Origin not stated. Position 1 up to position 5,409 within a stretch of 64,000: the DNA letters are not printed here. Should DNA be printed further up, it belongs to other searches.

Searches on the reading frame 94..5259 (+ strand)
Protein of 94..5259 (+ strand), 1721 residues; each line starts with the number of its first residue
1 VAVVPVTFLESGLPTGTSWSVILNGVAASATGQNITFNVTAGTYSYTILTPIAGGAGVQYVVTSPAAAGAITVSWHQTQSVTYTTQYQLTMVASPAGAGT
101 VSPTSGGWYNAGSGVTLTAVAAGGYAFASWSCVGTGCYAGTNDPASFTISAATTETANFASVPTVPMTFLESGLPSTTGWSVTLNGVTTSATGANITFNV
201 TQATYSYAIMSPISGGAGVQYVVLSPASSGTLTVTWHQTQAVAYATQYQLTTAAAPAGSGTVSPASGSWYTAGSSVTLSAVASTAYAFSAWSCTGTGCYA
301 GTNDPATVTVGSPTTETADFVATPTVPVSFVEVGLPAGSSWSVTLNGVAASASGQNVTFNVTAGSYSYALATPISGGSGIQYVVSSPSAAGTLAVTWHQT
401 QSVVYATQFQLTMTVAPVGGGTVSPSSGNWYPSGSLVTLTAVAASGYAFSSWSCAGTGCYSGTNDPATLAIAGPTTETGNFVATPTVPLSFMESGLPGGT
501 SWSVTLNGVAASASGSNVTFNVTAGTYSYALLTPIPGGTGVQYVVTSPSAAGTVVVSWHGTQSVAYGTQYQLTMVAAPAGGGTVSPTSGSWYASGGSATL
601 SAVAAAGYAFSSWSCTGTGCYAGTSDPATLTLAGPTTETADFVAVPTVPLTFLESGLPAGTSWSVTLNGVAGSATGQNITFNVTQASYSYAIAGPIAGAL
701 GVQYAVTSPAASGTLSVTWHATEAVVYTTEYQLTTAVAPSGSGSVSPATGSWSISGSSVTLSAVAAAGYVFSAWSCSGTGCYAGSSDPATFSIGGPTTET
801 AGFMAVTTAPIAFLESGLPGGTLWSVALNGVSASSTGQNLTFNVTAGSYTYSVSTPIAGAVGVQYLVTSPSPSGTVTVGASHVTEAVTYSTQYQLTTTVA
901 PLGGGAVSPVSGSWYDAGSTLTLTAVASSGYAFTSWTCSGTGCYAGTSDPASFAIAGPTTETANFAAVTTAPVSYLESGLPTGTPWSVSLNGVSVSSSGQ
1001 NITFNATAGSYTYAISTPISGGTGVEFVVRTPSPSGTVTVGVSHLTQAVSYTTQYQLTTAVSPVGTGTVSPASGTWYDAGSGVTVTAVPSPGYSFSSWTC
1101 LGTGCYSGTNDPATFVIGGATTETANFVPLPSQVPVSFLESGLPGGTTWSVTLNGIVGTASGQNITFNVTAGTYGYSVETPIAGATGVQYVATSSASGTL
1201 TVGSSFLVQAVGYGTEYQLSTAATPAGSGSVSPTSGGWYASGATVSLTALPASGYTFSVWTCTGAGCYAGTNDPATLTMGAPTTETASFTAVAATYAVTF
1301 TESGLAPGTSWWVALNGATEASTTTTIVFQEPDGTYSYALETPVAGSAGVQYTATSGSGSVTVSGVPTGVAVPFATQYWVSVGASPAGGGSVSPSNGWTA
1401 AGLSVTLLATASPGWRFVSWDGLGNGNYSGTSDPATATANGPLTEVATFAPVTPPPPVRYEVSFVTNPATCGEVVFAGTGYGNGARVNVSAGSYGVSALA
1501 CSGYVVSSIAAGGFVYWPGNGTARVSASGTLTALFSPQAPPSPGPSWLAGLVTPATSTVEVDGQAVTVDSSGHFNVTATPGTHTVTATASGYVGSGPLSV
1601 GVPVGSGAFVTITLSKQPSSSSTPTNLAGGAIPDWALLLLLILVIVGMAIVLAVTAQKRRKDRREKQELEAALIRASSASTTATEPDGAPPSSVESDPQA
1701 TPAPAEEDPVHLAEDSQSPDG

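Call 83: search_protein_families(library=pfam, proteins=[window:94-5259:+], max_evalue=0.001)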
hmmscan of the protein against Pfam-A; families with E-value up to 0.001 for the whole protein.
window:94-5259:+ (1721 aa): 3 families
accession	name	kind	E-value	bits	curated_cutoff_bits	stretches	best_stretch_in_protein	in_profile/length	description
PF18998.6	Flg_new_2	-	5.1e-61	203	23.6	9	1220-1292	2-72/73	Divergent InlB B-repeat domain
PF17893.6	Cas9_b_hairpin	-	1.1e-06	28.7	25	0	962-1010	31-79/90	CRISPR-associated endonuclease Cas9 beta-hairpin domain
PF22701.2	Mala_s_1-like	-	6.9e-05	23.1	27.5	0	320-368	54-102/195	Mal s 1 allergenic protein-like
